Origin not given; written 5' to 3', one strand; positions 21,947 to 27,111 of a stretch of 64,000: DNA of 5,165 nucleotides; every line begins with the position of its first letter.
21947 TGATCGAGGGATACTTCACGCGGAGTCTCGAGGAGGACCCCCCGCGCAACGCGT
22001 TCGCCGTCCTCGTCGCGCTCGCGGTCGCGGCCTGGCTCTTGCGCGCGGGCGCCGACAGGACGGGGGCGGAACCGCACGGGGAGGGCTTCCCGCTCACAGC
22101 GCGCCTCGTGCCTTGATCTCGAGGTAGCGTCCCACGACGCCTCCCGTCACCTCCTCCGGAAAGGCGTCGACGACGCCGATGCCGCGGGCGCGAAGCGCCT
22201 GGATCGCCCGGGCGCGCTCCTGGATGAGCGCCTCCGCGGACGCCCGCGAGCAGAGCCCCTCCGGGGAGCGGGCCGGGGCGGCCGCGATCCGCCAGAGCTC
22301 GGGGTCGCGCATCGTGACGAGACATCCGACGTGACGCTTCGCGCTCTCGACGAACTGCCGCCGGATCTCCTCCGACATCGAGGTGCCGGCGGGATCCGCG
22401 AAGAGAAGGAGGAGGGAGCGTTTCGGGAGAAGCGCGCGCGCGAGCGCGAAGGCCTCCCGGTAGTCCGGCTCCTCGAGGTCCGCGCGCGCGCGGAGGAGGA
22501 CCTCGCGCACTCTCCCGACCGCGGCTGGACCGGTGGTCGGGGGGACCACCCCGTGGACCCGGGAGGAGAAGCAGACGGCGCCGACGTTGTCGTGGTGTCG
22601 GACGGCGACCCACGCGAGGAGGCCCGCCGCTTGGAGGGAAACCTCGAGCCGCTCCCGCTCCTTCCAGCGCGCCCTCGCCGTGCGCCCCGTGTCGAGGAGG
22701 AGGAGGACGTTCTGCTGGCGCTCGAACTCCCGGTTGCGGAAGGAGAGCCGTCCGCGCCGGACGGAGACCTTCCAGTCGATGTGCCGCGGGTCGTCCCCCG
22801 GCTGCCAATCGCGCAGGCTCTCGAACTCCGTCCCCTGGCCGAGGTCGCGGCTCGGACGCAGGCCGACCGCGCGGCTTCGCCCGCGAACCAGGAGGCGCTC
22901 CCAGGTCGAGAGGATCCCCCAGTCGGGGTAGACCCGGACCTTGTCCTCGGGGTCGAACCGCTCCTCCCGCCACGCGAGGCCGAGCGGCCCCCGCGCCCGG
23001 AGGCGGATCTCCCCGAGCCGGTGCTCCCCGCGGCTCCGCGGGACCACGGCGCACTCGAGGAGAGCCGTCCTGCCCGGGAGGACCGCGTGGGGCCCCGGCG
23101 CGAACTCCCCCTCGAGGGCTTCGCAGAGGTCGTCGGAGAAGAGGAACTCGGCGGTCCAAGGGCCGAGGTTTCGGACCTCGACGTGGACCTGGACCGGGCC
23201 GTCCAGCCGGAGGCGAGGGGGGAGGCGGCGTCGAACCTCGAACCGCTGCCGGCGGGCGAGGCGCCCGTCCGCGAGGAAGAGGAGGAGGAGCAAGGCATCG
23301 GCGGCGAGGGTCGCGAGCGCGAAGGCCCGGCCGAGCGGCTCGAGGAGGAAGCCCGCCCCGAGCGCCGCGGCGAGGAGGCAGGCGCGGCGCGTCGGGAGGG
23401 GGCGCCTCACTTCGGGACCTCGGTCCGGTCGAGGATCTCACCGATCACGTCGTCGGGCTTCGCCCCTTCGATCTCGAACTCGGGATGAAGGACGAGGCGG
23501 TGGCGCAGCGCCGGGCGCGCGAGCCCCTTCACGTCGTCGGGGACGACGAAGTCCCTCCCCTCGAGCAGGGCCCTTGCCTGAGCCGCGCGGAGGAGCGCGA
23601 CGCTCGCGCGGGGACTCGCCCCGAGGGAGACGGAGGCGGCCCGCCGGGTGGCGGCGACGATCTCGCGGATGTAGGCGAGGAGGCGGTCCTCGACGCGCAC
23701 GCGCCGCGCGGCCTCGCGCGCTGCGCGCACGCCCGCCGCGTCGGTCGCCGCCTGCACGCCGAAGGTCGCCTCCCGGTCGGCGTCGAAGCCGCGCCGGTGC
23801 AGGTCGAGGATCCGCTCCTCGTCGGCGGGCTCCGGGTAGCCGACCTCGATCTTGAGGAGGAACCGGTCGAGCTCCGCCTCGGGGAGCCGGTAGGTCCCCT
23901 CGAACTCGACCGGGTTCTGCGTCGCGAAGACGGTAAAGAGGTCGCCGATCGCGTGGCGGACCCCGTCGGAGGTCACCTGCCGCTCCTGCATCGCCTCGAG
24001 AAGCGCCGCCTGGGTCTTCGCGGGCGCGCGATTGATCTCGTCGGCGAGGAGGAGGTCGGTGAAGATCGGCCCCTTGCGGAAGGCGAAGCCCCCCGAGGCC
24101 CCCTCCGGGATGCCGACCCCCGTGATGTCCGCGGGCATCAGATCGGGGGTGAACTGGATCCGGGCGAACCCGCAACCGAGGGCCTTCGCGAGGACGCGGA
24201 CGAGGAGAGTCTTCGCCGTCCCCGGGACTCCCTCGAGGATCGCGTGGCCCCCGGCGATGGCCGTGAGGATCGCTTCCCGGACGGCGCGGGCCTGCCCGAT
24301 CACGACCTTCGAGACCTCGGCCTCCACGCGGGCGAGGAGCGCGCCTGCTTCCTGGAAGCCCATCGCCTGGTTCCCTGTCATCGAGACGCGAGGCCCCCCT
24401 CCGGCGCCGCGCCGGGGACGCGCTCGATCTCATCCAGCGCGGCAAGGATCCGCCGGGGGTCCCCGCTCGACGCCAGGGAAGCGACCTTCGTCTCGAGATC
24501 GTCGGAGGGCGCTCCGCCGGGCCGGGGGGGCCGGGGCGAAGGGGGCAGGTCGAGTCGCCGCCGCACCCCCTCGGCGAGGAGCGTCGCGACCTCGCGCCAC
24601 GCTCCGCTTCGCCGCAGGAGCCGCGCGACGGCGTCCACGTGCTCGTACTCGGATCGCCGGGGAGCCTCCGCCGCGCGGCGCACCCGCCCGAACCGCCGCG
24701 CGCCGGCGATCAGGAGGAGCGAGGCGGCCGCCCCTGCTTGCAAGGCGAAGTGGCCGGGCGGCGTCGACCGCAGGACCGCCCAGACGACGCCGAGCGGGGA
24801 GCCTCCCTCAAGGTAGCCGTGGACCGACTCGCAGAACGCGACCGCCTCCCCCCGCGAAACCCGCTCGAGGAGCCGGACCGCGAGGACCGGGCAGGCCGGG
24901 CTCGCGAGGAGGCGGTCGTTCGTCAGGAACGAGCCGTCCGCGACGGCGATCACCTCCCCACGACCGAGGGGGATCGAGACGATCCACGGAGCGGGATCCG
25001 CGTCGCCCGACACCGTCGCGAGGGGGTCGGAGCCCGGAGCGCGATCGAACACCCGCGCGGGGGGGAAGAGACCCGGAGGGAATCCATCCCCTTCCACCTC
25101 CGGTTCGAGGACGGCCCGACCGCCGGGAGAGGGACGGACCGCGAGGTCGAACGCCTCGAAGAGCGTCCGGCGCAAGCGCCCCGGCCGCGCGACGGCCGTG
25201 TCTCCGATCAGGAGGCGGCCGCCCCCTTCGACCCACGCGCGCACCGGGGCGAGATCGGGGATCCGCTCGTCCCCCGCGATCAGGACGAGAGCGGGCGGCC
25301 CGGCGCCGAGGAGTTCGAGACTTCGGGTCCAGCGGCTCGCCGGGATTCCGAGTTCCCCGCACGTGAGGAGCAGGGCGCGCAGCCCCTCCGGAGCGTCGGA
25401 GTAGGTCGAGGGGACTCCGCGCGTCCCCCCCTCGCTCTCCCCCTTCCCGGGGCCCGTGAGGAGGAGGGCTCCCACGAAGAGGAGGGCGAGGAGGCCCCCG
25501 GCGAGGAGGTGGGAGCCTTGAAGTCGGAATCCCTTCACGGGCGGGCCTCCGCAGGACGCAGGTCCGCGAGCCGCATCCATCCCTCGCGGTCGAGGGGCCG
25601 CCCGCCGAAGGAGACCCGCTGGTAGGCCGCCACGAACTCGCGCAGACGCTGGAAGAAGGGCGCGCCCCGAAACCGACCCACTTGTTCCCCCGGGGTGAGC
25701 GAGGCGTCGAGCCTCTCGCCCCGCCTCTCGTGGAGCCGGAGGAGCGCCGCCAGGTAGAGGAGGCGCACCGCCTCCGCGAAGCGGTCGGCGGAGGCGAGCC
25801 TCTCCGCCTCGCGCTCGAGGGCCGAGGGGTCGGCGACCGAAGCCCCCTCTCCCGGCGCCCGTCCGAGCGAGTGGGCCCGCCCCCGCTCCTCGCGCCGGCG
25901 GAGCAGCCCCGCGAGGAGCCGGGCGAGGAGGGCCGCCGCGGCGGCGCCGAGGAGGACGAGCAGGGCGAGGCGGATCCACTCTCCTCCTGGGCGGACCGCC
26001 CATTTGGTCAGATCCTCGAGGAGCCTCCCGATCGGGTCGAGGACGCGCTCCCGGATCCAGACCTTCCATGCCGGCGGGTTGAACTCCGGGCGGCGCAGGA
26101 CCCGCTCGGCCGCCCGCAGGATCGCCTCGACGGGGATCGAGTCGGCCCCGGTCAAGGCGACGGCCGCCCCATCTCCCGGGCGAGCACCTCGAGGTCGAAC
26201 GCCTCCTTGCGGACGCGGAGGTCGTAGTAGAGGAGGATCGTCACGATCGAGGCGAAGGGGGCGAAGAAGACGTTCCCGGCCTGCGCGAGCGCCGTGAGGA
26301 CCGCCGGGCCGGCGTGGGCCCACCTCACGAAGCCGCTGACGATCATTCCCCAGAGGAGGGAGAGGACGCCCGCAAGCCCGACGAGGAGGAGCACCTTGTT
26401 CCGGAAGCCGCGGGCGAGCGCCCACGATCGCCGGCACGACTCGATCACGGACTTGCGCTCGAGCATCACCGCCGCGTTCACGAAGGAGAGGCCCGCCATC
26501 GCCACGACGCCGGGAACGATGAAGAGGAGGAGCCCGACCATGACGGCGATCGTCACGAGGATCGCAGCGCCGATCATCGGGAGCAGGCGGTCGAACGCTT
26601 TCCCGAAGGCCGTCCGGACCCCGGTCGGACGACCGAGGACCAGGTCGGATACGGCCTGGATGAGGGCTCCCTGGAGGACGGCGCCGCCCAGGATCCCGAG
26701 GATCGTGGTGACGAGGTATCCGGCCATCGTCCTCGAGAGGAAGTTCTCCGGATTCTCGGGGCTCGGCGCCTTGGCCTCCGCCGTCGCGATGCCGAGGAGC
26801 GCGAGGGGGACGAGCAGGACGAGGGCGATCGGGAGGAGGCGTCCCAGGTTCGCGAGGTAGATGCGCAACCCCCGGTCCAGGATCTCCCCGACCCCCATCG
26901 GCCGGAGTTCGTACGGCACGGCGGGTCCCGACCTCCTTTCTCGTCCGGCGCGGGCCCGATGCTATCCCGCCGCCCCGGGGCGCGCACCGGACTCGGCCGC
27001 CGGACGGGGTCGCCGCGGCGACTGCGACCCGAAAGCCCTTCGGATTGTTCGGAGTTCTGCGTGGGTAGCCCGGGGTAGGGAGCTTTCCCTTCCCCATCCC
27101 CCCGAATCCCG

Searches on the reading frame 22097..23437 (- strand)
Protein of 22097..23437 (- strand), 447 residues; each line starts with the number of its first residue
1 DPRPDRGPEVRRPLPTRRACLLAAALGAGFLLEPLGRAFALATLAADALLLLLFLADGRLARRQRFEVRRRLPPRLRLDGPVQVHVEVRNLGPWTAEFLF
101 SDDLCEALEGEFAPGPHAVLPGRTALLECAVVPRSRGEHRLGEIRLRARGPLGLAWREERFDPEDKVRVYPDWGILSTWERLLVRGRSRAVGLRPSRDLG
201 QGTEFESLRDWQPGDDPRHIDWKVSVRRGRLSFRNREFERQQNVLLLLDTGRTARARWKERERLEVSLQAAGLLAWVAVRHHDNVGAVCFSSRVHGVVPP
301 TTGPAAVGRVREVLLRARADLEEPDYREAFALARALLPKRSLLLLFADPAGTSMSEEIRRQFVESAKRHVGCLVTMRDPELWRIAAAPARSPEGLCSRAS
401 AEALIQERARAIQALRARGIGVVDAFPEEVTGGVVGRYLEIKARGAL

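Call 46: search_protein_families(library=pfam, proteins=[window:22097-23437:-], max_evalue=0.001)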
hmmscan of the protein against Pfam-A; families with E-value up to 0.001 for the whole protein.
window:22097-23437:- (447 aa): 2 families
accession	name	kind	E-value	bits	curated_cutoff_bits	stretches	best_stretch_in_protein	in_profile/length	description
PF01882.25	DUF58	-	1.6e-22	80.2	23.4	1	208-379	2-171/216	Protein of unknown function DUF58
PF13519.12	VWA_2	-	0.0002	22.4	27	1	244-348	1-105/107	von Willebrand factor type A domain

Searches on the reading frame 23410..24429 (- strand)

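Call 48: search_protein_families(library=pfam, proteins=[window:23410-24429:-], max_evalue=0.001)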
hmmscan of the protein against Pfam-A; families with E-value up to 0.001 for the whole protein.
window:23410-24429:- (340 aa): 6 families
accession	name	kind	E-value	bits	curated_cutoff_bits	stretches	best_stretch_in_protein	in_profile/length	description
PF07726.17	AAA_3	-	2.4e-58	196.1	27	1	62-192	1-131/131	ATPase family associated with various cellular activities (AAA)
PF17863.7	AAA_lid_2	-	5.7e-24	84.1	22.7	1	260-332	2-74/74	AAA lid domain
PF07728.20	AAA_5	-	1.9e-13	51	22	1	63-190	2-139/139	AAA domain (dynein-related subfamily)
PF20030.5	bpMoxR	-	2.4e-09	37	27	1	33-221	4-188/205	MoxR domain in the MoxR-vWA-beta-propeller ternary systems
PF00004.35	AAA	-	7.7e-05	23.6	21.2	1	64-195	2-128/131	ATPase family associated with various cellular activities (AAA)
PF01078.27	Mg_chelatase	-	0.00065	19.6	20.3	0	43-83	5-45/207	Magnesium chelatase, subunit ChlI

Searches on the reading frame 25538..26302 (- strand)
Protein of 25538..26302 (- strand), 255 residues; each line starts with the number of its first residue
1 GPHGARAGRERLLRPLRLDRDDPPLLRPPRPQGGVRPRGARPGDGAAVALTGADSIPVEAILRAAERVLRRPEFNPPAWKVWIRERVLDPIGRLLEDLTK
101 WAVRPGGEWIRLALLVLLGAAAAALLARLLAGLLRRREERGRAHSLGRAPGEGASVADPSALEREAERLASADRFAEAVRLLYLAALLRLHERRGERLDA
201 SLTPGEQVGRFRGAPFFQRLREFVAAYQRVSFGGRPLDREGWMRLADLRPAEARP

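Call 48: search_protein_families(library=pfam, proteins=[window:25538-26302:-], max_evalue=0.001)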
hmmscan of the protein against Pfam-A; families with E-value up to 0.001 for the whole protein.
window:25538-26302:- (255 aa): 1 family
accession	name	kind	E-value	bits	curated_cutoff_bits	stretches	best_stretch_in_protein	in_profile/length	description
PF13559.11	DUF4129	-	2.8e-07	30.9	24.8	1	182-247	1-66/69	Domain of unknown function (DUF4129)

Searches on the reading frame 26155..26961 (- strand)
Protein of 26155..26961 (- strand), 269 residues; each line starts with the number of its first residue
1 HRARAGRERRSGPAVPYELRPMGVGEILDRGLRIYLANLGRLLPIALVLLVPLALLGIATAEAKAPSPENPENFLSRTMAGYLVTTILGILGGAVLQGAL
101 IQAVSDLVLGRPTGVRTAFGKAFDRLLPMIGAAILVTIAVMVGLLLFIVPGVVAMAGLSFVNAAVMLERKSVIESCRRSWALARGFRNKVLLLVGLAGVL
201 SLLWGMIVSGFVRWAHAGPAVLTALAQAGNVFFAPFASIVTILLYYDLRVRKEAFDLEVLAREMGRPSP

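Call 48: search_protein_families(library=pfam, proteins=[window:26155-26961:-], max_evalue=0.001)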
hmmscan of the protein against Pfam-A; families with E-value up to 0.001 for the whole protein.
window:26155-26961:- (269 aa): 1 family
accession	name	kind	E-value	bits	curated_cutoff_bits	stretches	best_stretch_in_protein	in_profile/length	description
PF06790.16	UPF0259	-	6.6e-06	26.5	31.4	1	84-183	88-187/248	Uncharacterised protein family (UPF0259)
